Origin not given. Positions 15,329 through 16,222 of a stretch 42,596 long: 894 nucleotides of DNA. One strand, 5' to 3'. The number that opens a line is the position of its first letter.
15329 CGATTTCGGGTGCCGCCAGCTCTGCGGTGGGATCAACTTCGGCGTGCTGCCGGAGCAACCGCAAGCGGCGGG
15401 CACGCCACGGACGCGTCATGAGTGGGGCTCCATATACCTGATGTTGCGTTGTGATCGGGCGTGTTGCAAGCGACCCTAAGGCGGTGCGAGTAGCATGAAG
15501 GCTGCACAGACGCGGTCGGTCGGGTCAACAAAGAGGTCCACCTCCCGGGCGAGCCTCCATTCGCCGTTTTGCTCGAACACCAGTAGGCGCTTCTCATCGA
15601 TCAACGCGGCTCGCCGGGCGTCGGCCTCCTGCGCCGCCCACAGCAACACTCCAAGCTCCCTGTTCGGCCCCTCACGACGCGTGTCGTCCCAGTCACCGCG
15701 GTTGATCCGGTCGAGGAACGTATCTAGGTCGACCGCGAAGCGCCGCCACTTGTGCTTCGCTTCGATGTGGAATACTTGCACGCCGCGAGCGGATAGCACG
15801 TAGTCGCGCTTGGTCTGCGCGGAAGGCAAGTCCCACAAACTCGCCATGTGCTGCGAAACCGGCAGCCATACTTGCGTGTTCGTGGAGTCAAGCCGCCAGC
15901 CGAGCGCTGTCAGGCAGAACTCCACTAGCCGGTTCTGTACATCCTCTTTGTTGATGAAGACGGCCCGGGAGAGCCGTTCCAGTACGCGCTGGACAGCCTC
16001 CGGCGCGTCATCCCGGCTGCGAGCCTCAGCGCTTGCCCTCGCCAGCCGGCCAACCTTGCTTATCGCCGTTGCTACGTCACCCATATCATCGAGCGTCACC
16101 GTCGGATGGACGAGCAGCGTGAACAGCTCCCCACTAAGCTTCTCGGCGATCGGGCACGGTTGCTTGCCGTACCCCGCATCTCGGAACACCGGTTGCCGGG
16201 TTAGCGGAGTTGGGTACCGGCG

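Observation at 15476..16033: Sugar aminotransferase (DegT family) fused in-frame to a PD-(D/E)xK, HsdR-N-like nuclease-fold domain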

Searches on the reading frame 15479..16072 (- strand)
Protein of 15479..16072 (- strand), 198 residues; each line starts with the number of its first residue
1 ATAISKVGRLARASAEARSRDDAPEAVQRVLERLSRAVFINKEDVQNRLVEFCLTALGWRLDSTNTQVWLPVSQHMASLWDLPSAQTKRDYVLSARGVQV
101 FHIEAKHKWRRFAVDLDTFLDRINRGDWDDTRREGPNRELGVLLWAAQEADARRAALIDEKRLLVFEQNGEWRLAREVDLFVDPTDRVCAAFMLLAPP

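Call 3: search_protein_families(library=pfam, proteins=[window:15479-16072:-], max_evalue=10)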
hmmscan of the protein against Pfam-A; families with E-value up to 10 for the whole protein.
window:15479-16072:- (198 aa): 1 family
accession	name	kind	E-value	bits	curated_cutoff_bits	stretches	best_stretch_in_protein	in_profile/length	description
PF04313.20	HSDR_N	-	0.22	11.8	25.1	1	88-109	127-148/198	Type I restriction enzyme R protein N terminus (HSDR_N)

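Call 4: search_protein_families(library=ncbifam, proteins=[window:15479-16072:-], max_evalue=10)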
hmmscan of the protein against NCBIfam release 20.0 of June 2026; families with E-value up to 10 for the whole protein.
window:15479-16072:- (198 aa): 0 families

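Call 5: search_solved_structures(query=window:15479-16072:-, max_evalue=10, show_alignments=2)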
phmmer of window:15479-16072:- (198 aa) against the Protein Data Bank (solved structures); distinct sequences matched with E-value up to 10: 6.
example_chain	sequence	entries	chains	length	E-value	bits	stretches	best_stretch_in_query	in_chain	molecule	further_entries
8eoz_B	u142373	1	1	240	0.73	12.8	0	29-56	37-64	C3HR3_4r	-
9olq_A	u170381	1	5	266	1.6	11.7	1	5-64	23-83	Designed allosteric facilitated dissociation switch AS1 H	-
9dcx_A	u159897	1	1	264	7.2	9.6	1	5-64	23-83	Designed allosteric facilitated dissociation switch AS1 H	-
9dd1_A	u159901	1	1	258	7.4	9.6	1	5-64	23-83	Designed allosteric facilitated dissociation switch AS1 T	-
9dcy_A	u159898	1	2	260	8.2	9.4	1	5-64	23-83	Designed allosteric facilitated dissociation switch AS1 H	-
9dcz_A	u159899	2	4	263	8.5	9.4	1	5-64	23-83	Designed allosteric facilitated dissociation switch AS1 H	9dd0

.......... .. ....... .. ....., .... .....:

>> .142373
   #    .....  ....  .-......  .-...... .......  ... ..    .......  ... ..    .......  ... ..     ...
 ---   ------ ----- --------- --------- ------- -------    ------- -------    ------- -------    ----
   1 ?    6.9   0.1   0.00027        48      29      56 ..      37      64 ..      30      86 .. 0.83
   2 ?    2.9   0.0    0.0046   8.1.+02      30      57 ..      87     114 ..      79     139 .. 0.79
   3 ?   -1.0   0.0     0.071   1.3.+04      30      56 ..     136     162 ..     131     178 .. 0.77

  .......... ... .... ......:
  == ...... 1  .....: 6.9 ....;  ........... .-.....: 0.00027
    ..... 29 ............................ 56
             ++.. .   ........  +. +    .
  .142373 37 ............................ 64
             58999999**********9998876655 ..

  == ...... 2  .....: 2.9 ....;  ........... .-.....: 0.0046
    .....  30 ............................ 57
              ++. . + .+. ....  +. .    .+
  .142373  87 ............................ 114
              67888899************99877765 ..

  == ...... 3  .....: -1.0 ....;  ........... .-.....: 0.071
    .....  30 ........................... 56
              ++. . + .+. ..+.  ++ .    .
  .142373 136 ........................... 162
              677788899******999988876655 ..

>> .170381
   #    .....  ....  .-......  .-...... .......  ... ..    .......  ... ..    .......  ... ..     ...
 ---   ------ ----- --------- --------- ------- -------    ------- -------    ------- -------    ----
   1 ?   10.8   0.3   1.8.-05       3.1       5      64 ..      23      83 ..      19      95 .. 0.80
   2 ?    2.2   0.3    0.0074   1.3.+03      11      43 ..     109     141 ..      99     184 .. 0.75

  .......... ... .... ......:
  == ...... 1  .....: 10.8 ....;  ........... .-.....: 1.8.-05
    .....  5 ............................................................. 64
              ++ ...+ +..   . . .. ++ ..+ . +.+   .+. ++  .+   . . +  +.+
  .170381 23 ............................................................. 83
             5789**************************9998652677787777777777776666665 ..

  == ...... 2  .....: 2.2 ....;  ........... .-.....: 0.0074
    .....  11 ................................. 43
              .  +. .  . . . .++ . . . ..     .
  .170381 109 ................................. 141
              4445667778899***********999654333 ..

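Call 6: find_homologous_proteins(query=window:15479-16033:-, max_evalue=0.001)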
Query window:15479-16033:- (185 aa): 9 proteins with E <= 0.001 among 415 candidates.
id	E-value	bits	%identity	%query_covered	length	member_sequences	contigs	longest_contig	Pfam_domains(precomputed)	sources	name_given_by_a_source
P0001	5.6e-104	364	89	99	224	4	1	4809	-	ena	-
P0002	8.7e-100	350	84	100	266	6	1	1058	PF01041.24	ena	-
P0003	1.8e-90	320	76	100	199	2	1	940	-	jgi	-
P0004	7.7e-83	295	72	98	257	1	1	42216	-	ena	-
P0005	1.1e-71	258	82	74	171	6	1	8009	-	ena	-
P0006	2.5e-70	254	66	95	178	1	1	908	-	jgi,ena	-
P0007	1.2e-68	249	80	75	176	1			-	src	-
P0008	1.5e-49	186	51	93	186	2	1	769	-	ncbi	-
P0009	2.3e-37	147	59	66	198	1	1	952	-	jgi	jgi:hypothetical protein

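Call 9: find_encoding_contigs(protein=P0004, flank=6000, max_places=3)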
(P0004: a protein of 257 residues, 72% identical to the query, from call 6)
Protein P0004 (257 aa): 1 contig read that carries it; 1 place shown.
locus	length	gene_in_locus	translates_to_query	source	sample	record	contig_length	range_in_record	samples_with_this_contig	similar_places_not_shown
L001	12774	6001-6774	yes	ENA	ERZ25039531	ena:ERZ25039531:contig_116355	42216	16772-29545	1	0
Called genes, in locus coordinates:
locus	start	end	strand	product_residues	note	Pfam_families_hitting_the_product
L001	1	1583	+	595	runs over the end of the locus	PF00496:SBP_bac_5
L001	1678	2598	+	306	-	PF19300:BPD_transp_1_N, PF00528:BPD_transp_1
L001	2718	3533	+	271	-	PF00528:BPD_transp_1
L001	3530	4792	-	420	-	PF00206:Lyase_1, PF10415:FumaraseC_C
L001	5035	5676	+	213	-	PF01041:DegT_DnrJ_EryC1, PF01053:Cys_Met_Meta_PP (weak)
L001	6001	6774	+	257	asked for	-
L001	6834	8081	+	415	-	PF13347:MFS_2, PF05977:MFS_3, PF07690:MFS_1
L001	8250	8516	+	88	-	-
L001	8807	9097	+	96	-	-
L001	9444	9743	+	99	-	PF18313:TLP1_add_C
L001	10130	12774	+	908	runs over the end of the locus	PF01326:PPDK_N, PF00391:PEP-utilizers, PF02896:PEP-utilizers_C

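Call 10: find_encoding_contigs(protein=P0001, flank=6000, max_places=3)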
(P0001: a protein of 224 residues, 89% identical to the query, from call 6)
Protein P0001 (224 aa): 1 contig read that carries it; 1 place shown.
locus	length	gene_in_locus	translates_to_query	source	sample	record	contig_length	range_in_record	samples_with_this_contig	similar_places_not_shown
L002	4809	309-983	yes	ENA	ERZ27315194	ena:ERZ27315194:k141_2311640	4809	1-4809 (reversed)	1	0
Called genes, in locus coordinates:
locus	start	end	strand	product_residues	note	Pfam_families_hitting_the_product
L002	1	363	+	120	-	?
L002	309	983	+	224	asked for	-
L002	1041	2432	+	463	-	PF05977:MFS_3, PF07690:MFS_1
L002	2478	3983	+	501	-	PF18313:TLP1_add_C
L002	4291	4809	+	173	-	?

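Call 11: find_encoding_contigs(protein=P0005, flank=6000, max_places=3)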
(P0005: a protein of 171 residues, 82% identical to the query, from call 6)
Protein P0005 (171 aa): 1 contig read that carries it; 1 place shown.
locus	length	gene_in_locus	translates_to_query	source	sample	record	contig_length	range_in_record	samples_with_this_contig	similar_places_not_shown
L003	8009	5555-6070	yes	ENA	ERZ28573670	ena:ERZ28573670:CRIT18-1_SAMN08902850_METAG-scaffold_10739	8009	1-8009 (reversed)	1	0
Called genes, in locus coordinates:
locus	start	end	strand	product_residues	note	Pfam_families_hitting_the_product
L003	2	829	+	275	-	?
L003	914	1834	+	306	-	PF19300:BPD_transp_1_N (weak), PF00528:BPD_transp_1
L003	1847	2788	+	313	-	PF12911:OppC_N, PF00528:BPD_transp_1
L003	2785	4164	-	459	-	PF00206:Lyase_1, PF10415:FumaraseC_C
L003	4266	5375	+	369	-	PF01041:DegT_DnrJ_EryC1, PF00155:Aminotran_1_2 (weak)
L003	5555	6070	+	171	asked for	-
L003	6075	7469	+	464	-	PF13347:MFS_2 (faint), PF05977:MFS_3, PF07690:MFS_1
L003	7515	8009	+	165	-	?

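Call 13: find_encoding_contigs(protein=P0008, flank=6000, max_places=4)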
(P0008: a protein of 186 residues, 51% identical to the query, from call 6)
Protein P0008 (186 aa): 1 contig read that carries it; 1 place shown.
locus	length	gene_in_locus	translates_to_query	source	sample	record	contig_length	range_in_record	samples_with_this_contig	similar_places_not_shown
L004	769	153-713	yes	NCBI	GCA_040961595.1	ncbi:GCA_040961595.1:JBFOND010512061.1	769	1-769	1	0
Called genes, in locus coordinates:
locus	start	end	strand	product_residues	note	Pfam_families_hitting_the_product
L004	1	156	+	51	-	?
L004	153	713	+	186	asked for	-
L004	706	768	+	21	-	?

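Call 14: find_encoding_contigs(protein=P0009, flank=6000, max_places=4)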
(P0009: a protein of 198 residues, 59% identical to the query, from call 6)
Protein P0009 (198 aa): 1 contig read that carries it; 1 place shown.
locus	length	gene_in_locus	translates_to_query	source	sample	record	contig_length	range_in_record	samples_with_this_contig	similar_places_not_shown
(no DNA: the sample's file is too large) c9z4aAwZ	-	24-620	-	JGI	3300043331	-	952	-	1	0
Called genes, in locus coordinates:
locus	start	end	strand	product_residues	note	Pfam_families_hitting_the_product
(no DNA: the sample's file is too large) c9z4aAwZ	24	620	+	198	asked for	-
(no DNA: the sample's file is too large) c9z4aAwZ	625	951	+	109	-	?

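Call 15: find_encoding_contigs(protein=P0002, flank=6000, max_places=4)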
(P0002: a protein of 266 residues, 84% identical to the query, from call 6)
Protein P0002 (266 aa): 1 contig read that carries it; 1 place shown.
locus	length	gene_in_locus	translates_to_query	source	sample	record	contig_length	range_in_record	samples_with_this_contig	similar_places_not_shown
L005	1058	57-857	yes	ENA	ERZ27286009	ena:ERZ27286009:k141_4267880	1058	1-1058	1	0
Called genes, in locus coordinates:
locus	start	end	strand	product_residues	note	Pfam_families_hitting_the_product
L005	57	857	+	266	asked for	PF01041:DegT_DnrJ_EryC1 (weak)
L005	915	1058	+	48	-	?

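Call 16: find_encoding_contigs(protein=P0003, flank=6000, max_places=4)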
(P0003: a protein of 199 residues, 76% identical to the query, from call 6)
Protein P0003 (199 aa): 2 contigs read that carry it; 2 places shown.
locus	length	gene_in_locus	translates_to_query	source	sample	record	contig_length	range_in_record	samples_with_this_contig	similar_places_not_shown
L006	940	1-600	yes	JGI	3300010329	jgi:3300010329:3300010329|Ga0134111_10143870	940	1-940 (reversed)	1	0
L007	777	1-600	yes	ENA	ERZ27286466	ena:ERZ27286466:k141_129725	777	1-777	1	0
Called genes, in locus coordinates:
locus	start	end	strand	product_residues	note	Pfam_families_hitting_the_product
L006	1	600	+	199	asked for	?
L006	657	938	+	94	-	?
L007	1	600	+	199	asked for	?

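Call 23: search_solved_structures(query=A1, max_evalue=10, show_alignments=3)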
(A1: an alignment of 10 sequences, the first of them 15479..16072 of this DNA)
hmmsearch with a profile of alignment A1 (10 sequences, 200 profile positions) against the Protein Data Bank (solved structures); distinct sequences matched with E-value up to 10: 4.
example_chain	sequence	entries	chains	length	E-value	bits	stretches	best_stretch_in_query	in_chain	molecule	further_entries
5b4n_A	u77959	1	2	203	0.18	14.6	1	60-149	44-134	F-box only protein 2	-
5m6s_A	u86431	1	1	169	1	12.2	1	15-55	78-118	spectrin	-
8eoz_B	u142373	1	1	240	1.3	11.8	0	31-59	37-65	C3HR3_4r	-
3wa1_A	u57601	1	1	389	2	11.2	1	27-87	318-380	BinB protein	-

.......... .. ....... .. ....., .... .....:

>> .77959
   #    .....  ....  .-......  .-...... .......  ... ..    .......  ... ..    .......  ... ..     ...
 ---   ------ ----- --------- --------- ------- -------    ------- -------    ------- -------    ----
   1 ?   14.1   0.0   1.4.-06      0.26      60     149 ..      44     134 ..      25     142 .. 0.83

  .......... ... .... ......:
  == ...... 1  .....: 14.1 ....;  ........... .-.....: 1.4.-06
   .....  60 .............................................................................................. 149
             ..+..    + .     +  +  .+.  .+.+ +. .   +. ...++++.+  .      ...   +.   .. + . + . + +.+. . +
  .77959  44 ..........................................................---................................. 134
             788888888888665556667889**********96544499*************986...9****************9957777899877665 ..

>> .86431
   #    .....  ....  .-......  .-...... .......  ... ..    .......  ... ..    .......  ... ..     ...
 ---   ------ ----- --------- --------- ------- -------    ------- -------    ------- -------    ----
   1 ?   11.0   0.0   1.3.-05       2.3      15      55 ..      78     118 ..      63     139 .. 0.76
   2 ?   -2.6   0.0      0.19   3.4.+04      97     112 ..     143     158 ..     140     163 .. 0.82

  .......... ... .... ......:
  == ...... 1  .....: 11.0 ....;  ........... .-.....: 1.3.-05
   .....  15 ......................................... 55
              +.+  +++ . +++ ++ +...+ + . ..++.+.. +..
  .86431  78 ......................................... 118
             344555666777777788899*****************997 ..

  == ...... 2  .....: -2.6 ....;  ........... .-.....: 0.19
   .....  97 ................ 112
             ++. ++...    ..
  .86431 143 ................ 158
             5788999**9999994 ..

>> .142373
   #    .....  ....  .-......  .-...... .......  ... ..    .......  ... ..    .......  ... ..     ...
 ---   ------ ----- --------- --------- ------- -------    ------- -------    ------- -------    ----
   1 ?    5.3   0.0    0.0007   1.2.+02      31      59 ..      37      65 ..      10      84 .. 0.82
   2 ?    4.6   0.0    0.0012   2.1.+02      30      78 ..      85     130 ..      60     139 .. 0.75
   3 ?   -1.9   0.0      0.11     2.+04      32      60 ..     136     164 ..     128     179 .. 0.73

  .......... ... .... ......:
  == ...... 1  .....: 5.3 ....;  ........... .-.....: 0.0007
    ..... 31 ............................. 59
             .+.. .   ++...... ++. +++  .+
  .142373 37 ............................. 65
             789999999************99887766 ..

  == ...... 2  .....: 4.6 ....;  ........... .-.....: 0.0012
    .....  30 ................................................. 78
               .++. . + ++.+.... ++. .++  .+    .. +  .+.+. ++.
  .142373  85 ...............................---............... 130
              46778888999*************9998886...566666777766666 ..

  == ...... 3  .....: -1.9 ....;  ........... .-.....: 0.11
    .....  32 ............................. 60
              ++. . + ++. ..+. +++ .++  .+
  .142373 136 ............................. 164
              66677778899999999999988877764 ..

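Call 24: find_related_loci(query=A1, collection=genome_contigs, flank=8000)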
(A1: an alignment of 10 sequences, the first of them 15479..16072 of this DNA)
Query A1 (198 aa) in genome_contigs; peptide patterns used: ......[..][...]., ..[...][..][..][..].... (x = any residue, [..] = any of these).
102 stretches matched a pattern; 4 encode a relative of the query (tblastn E <= 1e-3); 4 distinct loci.
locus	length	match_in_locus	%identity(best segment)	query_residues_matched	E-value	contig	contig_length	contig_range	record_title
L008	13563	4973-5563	87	1-197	3e-114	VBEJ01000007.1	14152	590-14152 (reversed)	MAG: Chloroflexi bacterium isolate CF_23 14_0903_16_40cm_scaffold_3626, whole genome shotgun sequence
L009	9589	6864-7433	75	8-198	3e-96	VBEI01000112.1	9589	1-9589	MAG: Chloroflexi bacterium isolate CF_22 14_0903_13_40cm_scaffold_14093, whole genome shotgun sequence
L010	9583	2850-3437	65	3-198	1e-78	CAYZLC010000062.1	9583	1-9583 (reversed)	MAG TPA_asm: uncultured Dehalococcoidia bacterium isolate SRP119689_co1_265 genome assembly, contig: NODE_11072_length_9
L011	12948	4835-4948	47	83-120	4e-7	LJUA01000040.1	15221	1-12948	MAG: Dehalococcoidia bacterium SM23_28_2 WORSMTZ_12971, whole genome shotgun sequence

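Call 30: search_protein_representatives(alignment_id=A1)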
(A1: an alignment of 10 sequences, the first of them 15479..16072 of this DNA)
Query: 10 sequences, 200 profile positions. Proteins with E-value up to 0.001 (for the whole library): 22; up to 1e-10: 19; up to 1e-30: 9. The best 22 are listed.
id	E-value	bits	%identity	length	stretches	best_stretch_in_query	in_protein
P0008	3.2e-87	307.7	-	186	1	29-200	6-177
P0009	2.4e-65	236.2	-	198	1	78-200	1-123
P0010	3.9e-63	229.0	-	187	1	27-199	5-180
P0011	1.2e-52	194.7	-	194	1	24-199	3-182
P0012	4.4e-43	163.6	-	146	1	59-200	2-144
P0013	2.1e-41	158.1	-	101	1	101-200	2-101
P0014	8.3e-39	149.6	-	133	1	78-198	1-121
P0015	6.6e-38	146.7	-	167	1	41-180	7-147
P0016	2.5e-36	141.5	-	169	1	14-146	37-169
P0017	8.0e-29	117.0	-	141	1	26-165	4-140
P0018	1.3e-28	116.4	-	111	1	89-199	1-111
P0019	4.0e-24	101.7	-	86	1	118-200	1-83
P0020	1.9e-23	99.5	-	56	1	145-200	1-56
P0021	2.3e-22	95.9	-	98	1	9-78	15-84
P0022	2.5e-21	92.6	-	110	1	115-199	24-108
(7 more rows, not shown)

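Call 32: predict_structure(alignment_id=A1)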
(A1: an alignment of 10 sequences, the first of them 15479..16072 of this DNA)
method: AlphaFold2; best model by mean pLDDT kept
length: 198 residues; sequences in the alignment: 10
mean_pLDDT: 75.0   pTM: 0.72
mean pLDDT of the five models: 75.0, 74.6, 72.8, 72.3, 71.3
residues with pLDDT >= 90: 28; 70-90: 108; 50-70: 44; < 50: 18
segments of 3 or more residues with pLDDT < 50: 1-18
pLDDT, mean of each block of 10 residues (from residue 1): 30 42 79 70 68 83 64 81 67 75 64 82 92 84 85 83 88 92 87 85
secondary structure, 60 per line:
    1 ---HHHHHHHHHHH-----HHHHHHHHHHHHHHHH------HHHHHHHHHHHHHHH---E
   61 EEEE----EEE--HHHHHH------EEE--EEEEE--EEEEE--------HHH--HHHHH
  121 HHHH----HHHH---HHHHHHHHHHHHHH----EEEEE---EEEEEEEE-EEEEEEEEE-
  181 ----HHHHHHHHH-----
elements in order: H4-14 H20-35 H42-56 E60-64 E69-71 H74-79 E86-88 E91-95 E98-102 H116-124 H129-132 H136-149 E154-158 E162-169 E171-179 H185-193
